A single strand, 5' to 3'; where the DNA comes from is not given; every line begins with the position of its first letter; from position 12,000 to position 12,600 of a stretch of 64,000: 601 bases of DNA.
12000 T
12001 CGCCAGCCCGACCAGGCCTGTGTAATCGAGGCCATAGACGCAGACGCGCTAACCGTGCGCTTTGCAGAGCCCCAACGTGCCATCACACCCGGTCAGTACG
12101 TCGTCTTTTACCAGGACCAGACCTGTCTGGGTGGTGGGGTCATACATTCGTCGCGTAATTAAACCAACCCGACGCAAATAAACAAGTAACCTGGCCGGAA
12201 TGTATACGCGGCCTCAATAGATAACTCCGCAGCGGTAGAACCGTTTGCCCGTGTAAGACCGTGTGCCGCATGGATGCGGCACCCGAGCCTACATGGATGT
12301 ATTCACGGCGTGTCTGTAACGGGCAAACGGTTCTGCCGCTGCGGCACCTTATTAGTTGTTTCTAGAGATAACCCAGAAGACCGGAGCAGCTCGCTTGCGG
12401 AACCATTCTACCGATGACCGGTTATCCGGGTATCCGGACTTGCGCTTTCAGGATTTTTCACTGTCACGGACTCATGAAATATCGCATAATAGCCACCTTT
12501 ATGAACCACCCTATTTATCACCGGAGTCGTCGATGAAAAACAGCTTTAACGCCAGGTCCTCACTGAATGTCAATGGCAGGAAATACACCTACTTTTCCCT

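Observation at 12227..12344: Three-copy intergenic element: an almost invariant 61-nt two-hairpin core mounted on copy-specific 19-26 bp inverted repeats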

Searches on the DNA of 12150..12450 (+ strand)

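Call 12: search_rna_families(source=window, start=12150, end=12450, threshold=evalue, max_evalue=10, show_alignments=3)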
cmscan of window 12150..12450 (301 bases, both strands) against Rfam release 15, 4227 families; matches with E-value up to 10: 1.
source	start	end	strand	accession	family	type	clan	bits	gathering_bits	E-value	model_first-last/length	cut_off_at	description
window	12255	12362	-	RF02770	Ysr224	Gene; sRNA;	-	42.2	70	1.2e-08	1-107/107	no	Yersinia sRNA 224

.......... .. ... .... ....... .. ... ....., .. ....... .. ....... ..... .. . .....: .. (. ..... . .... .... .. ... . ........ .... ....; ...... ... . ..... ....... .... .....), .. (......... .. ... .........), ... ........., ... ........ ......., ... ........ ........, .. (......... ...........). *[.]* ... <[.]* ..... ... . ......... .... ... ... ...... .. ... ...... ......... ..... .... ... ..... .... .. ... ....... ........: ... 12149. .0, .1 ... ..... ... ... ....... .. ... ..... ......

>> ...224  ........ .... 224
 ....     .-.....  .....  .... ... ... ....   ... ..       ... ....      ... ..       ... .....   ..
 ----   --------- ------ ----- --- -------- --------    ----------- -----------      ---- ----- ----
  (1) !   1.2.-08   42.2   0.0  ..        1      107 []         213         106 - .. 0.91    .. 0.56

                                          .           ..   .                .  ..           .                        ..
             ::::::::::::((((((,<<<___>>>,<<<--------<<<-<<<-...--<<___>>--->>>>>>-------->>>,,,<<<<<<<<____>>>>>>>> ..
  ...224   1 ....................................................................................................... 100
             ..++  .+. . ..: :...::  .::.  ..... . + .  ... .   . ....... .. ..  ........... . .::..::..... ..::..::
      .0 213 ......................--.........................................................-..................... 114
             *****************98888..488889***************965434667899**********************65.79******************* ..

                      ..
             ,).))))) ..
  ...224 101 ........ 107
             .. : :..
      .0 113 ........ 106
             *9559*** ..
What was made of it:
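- On Rfam RF02770 Ysr224: 42.2 bits, E=1.2e-8, full-length match on the minus strand of copy A (call 12).
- Closest known: YPAL / RU-2. Same: Ysr224 hits copy A at E=1.2e-8 (call 12).
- Rfam Ysr224 hits copy A at E=1.2e-8 on the opposite strand (call 12).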

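Call 31: build_rna_model(alignment_id=A2, structure=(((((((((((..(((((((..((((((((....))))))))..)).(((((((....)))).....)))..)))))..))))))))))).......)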
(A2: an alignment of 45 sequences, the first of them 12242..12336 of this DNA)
Model R1 built from alignment A2 (45 sequences, 97 columns); structure: as given.
model positions 95; base pairs 33; branch points 1; effective number of sequences 2.02; information 0.602 bits per position. Calibrated on 0.2 Mb of random sequence (short: E-values are rough).
structure used (alignment columns):
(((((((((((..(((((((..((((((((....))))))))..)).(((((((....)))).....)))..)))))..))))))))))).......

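Call 32: search_with_rna_model(model_id=R1, source=window, filters=off, max_evalue=10)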
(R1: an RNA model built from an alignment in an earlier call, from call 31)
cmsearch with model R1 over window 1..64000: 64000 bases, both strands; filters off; matches with E-value up to 10: 20.
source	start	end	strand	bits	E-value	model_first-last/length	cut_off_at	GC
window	19580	19674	+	101.8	7.5e-29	1-95/95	no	0.53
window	12242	12336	+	100.2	2.3e-28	1-95/95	no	0.59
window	55388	55482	+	94.3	1.6e-26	1-95/95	no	0.49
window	23917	24007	+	16.7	0.016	1-95/95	no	0.64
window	12260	12285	-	13.6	0.14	19-44/95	no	0.73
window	19598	19623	-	13.6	0.14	19-44/95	no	0.73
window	47553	47598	+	9.4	2.8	1-95/95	no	0.48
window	772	853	-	9.4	2.8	1-95/95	no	0.39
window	39725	39776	-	9.1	3.4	1-95/95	no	0.6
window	30854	30930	+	9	3.6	1-95/95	no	0.48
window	39164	39203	-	8.8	4.3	1-95/95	no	0.45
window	39171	39210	+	8.7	4.4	1-95/95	no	0.4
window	16412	16511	+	8.5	5.4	1-95/95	no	0.49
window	15194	15240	+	8.4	5.4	1-95/95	no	0.53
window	42641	42713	-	8.1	6.9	1-95/95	no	0.56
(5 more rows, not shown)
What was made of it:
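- Checked: The next hit scores 16.7 bits (call 32).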

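Call 34: search_with_rna_model(model_id=R1, sources=[L001, L002, L003, L004, L005, L006, L007, L008, L009, L010, L011, L012, L013, L014, L015, L016, L017, L018, L019, L020, L021, L022, L023, L024, L025, L026, L027, L028, L029, L030, L031, L032, L033, L034, L035, L036, L037, L038, L039, L040, L041, L042, L043, L044, L045, L046, L047, L048, L049, L050, L051, L052, L053, L054, L055, L056, L057, L058, L059, L060, L061, L062, L063, L064, L065, L066, L067, L068, L069, L070, L071, L072, L073, L074, L075, L076, L077, L078, L079, L080, L081, L082, L083, L084, L085, L086], max_evalue=0.001)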
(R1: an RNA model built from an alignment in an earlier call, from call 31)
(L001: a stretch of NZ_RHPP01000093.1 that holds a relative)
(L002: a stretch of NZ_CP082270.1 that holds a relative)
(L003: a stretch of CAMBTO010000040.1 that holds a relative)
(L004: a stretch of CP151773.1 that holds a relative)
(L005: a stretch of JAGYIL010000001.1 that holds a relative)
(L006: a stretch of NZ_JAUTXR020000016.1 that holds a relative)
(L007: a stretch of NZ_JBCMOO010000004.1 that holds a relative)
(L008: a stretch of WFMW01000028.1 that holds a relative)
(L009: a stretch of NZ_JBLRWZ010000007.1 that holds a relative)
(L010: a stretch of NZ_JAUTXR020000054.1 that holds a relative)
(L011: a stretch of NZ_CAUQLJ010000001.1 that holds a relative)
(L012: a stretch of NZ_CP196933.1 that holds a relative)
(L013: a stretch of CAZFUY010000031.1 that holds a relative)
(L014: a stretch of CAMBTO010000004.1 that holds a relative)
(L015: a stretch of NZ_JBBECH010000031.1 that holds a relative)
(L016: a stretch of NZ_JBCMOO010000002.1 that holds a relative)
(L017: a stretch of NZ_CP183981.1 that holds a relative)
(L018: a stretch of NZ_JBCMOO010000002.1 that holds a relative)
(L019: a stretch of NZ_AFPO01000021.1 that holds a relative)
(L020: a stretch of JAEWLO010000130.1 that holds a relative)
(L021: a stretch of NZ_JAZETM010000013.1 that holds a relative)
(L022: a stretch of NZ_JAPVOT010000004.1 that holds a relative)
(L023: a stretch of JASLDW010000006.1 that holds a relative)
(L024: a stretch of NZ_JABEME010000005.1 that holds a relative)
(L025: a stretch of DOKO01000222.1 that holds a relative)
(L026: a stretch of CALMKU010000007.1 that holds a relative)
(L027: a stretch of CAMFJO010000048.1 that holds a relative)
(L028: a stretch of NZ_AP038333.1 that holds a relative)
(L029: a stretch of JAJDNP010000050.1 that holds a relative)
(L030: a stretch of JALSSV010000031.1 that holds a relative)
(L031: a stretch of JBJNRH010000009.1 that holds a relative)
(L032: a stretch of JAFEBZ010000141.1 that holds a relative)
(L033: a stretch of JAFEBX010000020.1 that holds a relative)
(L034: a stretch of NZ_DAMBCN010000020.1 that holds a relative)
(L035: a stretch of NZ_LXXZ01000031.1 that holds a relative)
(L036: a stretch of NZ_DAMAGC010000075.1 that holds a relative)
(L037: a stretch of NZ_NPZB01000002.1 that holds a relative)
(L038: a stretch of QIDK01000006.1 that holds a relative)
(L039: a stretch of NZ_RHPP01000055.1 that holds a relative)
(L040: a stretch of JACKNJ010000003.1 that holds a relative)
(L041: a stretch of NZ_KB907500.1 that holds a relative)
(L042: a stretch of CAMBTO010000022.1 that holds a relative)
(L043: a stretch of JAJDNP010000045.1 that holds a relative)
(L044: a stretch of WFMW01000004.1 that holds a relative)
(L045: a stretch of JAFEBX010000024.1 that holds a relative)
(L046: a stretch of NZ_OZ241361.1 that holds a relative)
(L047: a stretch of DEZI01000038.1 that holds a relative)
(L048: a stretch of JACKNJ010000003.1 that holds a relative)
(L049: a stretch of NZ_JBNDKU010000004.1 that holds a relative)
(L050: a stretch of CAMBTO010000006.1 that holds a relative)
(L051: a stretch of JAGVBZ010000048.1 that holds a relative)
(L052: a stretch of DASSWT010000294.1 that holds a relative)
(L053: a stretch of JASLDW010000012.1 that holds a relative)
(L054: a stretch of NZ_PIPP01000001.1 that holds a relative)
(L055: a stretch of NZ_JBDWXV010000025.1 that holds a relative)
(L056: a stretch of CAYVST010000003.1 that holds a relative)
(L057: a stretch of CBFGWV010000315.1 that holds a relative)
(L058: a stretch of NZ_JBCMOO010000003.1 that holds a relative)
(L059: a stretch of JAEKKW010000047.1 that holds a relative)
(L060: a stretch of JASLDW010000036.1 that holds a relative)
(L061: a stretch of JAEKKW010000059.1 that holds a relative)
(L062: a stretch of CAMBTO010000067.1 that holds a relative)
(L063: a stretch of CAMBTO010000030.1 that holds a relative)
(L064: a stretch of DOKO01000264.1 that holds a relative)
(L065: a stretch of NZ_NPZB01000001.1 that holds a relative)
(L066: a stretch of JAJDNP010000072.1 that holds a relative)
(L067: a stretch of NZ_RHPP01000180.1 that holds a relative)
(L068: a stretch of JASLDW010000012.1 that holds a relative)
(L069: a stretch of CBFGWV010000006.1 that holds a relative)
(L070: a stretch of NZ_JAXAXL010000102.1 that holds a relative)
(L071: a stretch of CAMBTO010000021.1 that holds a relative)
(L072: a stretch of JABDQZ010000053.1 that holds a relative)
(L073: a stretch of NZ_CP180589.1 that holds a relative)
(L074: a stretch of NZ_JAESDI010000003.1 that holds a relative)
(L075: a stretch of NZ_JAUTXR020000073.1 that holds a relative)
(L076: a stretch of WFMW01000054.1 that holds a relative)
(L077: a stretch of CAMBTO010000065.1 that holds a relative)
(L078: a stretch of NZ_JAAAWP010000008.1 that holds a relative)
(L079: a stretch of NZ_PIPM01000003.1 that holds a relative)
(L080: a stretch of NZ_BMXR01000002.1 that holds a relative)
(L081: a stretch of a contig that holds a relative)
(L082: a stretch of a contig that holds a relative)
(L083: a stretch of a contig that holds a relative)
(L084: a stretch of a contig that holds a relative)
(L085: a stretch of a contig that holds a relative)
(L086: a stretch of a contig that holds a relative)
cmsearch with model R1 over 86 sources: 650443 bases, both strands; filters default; matches with E-value up to 0.001: 148.
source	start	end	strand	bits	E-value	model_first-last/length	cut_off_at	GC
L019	794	888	-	100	2.7e-27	1-95/95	no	0.59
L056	6401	6495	+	99.4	4.1e-27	1-95/95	no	0.6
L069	1938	2032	+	99.4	4.2e-27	1-95/95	no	0.61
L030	6356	6450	-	98.9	5.9e-27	1-95/95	no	0.61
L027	763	857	+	98.8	6.2e-27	1-95/95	no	0.49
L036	6804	6898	-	98.1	1.1e-26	1-95/95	no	0.63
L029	2088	2182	-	97.8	1.3e-26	1-95/95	no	0.53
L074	1082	1176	-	97.5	1.6e-26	1-95/95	no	0.63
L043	5216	5310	+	96.6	3.2e-26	1-95/95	no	0.56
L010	7553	7647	-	95.4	7.3e-26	1-95/95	no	0.68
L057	3054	3148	-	95.3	7.5e-26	1-95/95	no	0.65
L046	473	567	+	94.1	1.8e-25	1-95/95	no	0.47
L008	1527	1621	+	94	1.9e-25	1-95/95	no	0.55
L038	608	702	-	93.9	2.1e-25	1-95/95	no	0.48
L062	4587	4681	+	93.3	3.2e-25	1-95/95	no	0.48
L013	4678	4772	+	93.2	3.5e-25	1-95/95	no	0.49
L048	165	259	+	93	4e-25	1-95/95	no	0.64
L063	6276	6370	-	92.8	4.5e-25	1-95/95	no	0.52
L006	389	483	-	92.7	4.8e-25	1-95/95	no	0.69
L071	4182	4276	+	92.7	5e-25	1-95/95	no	0.51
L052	2550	2645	+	92.4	5.9e-25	1-95/95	no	0.57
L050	7083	7177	-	91.9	8.9e-25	1-95/95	no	0.56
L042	4281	4375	-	91.4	1.3e-24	1-95/95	no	0.48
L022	987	1082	+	90.9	1.7e-24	1-95/95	no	0.51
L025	4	98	+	90.9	1.8e-24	1-95/95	no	0.67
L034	2770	2864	-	90.9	1.8e-24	1-95/95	no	0.67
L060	1530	1625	+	90.9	1.8e-24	1-95/95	no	0.64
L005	7227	7322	+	90.8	1.9e-24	1-95/95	no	0.57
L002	3929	4023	-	90.5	2.4e-24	1-95/95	no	0.69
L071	1126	1220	+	90.2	2.9e-24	1-95/95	no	0.52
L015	6826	6921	+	90.2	2.9e-24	1-95/95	no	0.56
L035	36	130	+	90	3.3e-24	1-95/95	no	0.68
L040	3400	3494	+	89.8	3.9e-24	1-95/95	no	0.65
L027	516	611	-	89.6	4.5e-24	1-95/95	no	0.56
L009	2775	2870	-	88.9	7.6e-24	1-95/95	no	0.62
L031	222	316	+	88.8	8e-24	1-95/95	no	0.69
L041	7512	7606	+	88.4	1e-23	1-95/95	no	0.67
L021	3722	3817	-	88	1.4e-23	1-95/95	no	0.5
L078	2950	3045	-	88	1.4e-23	1-95/95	no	0.5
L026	7821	7914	+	88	1.4e-23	1-95/95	no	0.47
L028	654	749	+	87.9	1.5e-23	1-95/95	no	0.49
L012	6717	6811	-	87.9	1.5e-23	1-95/95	no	0.67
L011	2656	2750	-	87.8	1.6e-23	1-95/95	no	0.64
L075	1055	1149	-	87.8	1.6e-23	1-95/95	no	0.67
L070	3024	3118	+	87.8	1.6e-23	1-95/95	no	0.73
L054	2061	2156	+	87.7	1.8e-23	1-95/95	no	0.61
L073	7150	7244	-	87.6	1.9e-23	1-95/95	no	0.67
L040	1899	1993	-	87.1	2.7e-23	1-95/95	no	0.69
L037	5370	5465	-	87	2.8e-23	1-95/95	no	0.64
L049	292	385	-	86.9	3.1e-23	1-95/95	no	0.72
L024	755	849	-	86.7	3.6e-23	1-95/95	no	0.68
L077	4744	4838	+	86.2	4.9e-23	1-95/95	no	0.52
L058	1071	1167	-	86.2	5.1e-23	1-95/95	no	0.64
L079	7652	7746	+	86.2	5.2e-23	1-95/95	no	0.65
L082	3374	3468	+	86.1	5.4e-23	1-95/95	no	0.73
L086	868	963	-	86.1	5.4e-23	1-95/95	no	0.56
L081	4359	4454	-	86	5.7e-23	1-95/95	no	0.66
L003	3915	4010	-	85.6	7.8e-23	1-95/95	no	0.5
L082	3114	3208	-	85.5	8.6e-23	1-95/95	no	0.69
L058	3070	3165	+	85.3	9.5e-23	1-95/95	no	0.64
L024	1133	1227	+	85.1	1.1e-22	1-95/95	no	0.71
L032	4449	4545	-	84.9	1.2e-22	1-95/95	no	0.71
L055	1057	1152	-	84.6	1.6e-22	1-95/95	no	0.59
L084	2036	2130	+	83.8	2.8e-22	1-95/95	no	0.63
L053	5517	5612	+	83.7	3.1e-22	1-95/95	no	0.56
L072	5408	5503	+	83.5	3.6e-22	1-95/95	no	0.48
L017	2365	2460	-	83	4.9e-22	1-95/95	no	0.71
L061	1476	1572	-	82.5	7.2e-22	1-95/95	no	0.71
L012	7096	7190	+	82.3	8.3e-22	1-95/95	no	0.71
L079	7326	7420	+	82.2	8.5e-22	1-95/95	no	0.66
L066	6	100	-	82.2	8.7e-22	1-95/95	no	0.56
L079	7475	7569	+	82.1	9.2e-22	1-95/95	no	0.67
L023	7592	7687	-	82.1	9.2e-22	1-95/95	no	0.69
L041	7261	7355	-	82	9.9e-22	1-95/95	no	0.73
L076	2826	2921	+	81.9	1.1e-21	1-95/95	no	0.48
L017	2625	2719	+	81.8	1.1e-21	1-95/95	no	0.65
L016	979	1076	+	81.5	1.4e-21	1-95/95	no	0.56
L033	4594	4690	-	81.4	1.5e-21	1-95/95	no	0.68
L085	910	1006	-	81.4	1.5e-21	1-95/95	no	0.68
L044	1952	2047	+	81.2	1.8e-21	1-95/95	no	0.49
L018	1472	1568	-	80.7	2.6e-21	1-95/95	no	0.69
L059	3911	4007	+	80.5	2.9e-21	1-95/95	no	0.67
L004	4049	4143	-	80.2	3.6e-21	1-95/95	no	0.71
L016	715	810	-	80.1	4e-21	1-95/95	no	0.7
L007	142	237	+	79.3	7e-21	1-95/95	no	0.59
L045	187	280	+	78.7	1e-20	1-95/95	no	0.62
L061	1648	1741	+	78.7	1e-20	1-95/95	no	0.62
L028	291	386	-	78.1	1.6e-20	1-95/95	no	0.56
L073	4199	4293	+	78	1.7e-20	1-95/95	no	0.67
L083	769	864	-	77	3.6e-20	1-95/95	no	0.68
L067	6531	6626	+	76.1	6.7e-20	1-95/95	no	0.67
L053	5244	5340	-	75.5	1.1e-19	1-95/95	no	0.73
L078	7362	7456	+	75.1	1.4e-19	1-95/95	no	0.63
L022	716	811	-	75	1.4e-19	1-95/95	no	0.54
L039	6927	7021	-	74.9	1.5e-19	1-95/95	no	0.66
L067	6257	6351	-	74.8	1.6e-19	1-95/95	no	0.66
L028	444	539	+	74.3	2.4e-19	1-95/95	no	0.54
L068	5534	5627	+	74.3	2.4e-19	1-95/95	no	0.59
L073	7411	7505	+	74.1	2.8e-19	1-95/95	no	0.69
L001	1645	1739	-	73.5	4.4e-19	1-95/95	no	0.66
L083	1050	1144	+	73.2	5.2e-19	1-95/95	no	0.66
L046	350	444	-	72.8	6.9e-19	1-95/95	no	0.55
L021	4135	4230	+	72.7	7.4e-19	1-95/95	no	0.53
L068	5361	5457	-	72.2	1.1e-18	1-95/95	no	0.72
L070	6042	6136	-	71.8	1.5e-18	1-95/95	no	0.73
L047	3487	3580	+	71.3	2e-18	1-95/95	no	0.69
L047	3196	3290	-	71.3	2.1e-18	1-95/95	no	0.75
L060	1362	1458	-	69.5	7.1e-18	1-95/95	no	0.72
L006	665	748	+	69.1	9.9e-18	1-84/95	3'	0.7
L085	1083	1176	+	69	1e-17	1-95/95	no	0.6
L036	7023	7118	+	67.8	2.4e-17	1-95/95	no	0.73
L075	1322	1416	+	67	4.3e-17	1-95/95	no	0.81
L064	1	84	+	65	1.8e-16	12-95/95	5'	0.69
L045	1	74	-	64.7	2.3e-16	1-73/95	3'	0.64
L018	1642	1735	+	64.5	2.7e-16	1-95/95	no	0.6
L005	2746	2839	-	64.1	3.5e-16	1-95/95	no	0.63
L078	3289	3384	+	63.3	6e-16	1-95/95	no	0.52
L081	11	104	-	62.4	1.2e-15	1-95/95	no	0.66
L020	7470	7548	-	61.7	1.9e-15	17-95/95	5'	0.61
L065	272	365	+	61.1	3e-15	1-95/95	no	0.64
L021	4352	4403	+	58.2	2.4e-14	19-70/95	no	0.48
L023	7805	7897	+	55.9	1.1e-13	1-95/95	no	0.66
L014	5212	5297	-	55.6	1.5e-13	1-95/95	no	0.58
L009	2997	3093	+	54.9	2.3e-13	1-95/95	no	0.62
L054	161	258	-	53.2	8.2e-13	1-95/95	no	0.58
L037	5578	5671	+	53.2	8.3e-13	1-95/95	no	0.67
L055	5554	5664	+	52.3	1.5e-12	1-95/95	no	0.67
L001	1926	2022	+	52.2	1.6e-12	1-95/95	no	0.72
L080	6914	7010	-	51.9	2e-12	1-95/95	no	0.63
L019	2149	2246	+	51.9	2.1e-12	1-95/95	no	0.54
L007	1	64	-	49.3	1.3e-11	1-64/95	3'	0.64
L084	1881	1964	-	49.3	1.3e-11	1-95/95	no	0.71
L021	4253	4304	+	48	3.3e-11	19-70/95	no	0.52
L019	645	742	-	46.6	8.7e-11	1-95/95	no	0.57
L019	1926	2023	+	46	1.4e-10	1-95/95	no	0.53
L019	956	1050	+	45.4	2.1e-10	1-95/95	no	0.53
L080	7150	7260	+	43.7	6.8e-10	1-95/95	no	0.65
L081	274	352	+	38.5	2.8e-08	1-95/95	no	0.73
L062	5804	5915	-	36.7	1e-07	1-95/95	no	0.48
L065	22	98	-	35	3.3e-07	1-95/95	no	0.74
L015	1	69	+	31.6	3.7e-06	27-95/95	5'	0.68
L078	3407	3483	+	31.1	5.3e-06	1-95/95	no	0.56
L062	6266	6358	+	28.7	3e-05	1-95/95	no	0.45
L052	2314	2406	-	27.9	5.3e-05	1-95/95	no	0.69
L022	515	611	-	27.4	7.5e-05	1-95/95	no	0.53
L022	617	711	-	26.7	0.00013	1-95/95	no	0.54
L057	5107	5176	+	25.7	0.00025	1-95/95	no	0.74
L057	5283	5361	+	24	0.00088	1-95/95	no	0.66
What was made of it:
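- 148 model hits in those loci (call 34).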

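Call 57: search_with_rna_model(model_id=R1, sources=[L087, L088, L089, L090, L091, L092, L093, L094, L095, L096, L097, L098, L099, L100, L101, L102, L103, L104, L105, L106, L107, L108, L109, L110, L148], max_evalue=1)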
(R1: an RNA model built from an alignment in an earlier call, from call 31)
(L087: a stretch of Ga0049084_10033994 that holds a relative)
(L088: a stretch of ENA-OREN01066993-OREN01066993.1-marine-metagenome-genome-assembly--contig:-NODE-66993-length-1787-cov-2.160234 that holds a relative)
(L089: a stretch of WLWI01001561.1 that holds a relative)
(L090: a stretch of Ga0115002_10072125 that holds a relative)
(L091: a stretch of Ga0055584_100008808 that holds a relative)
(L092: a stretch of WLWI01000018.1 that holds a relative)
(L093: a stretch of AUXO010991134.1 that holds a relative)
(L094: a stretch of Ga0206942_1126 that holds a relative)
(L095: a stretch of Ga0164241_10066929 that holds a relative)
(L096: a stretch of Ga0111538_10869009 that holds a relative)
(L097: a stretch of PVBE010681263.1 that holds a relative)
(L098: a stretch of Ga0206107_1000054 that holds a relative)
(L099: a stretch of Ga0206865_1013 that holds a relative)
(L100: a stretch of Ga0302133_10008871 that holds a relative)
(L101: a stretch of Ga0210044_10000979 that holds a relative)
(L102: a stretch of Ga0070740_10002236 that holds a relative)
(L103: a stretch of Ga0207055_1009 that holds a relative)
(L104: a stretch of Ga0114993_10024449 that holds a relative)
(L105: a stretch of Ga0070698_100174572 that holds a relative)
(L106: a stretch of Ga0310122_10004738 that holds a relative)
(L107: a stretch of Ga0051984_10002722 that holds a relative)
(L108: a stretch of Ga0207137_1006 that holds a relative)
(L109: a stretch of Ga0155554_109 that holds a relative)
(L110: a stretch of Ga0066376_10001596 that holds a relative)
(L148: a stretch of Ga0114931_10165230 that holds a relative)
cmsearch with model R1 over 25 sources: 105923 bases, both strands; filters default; matches with E-value up to 1: 2.
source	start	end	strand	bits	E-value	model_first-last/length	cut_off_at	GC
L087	344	438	-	98.3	1.5e-27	1-95/95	no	0.54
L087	395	420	+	16.9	0.021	19-44/95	no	0.65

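Call 64: search_with_rna_model(model_id=R1, sources=[L167, L168], max_evalue=1, show_alignments=2)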
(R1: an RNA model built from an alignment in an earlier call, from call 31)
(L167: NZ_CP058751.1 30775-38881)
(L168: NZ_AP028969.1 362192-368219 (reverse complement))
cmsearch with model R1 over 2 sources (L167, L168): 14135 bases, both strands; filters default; matches with E-value up to 1: 2.
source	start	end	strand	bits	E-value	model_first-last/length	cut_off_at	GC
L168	2957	3053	+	69.2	2e-19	1-95/95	no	0.57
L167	3990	4082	+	42.4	3.9e-11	1-95/95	no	0.55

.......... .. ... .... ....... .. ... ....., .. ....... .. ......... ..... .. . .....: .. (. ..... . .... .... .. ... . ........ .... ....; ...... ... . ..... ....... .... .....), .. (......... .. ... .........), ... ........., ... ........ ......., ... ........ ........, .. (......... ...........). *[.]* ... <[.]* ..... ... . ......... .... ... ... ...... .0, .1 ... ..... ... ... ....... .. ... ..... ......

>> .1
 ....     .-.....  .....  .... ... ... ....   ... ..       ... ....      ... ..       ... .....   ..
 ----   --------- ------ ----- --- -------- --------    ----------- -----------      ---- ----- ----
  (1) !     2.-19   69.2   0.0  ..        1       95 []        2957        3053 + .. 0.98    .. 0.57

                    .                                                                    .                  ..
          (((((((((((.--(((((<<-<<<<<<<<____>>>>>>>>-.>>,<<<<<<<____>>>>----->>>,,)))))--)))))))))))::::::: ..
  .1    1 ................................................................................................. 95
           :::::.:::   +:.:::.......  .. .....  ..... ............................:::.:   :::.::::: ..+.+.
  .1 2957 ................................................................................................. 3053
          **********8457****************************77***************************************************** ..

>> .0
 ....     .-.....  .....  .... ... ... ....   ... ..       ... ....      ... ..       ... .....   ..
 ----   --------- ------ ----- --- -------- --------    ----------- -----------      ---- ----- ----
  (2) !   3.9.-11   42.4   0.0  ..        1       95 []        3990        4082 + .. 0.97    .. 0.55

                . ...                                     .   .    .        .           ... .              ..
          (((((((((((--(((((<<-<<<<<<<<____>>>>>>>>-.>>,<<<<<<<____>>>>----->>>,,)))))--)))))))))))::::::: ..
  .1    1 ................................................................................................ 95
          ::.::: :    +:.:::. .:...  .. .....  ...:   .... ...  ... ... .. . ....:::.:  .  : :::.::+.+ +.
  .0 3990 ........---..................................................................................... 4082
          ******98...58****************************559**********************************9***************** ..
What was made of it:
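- Closest known: YPAL / RU-2. Same: R1 scores 69 bits on a Yersinia copy (call 64).
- My model R1 hits a Y. pseudotuberculosis copy at 69 bits (call 64).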
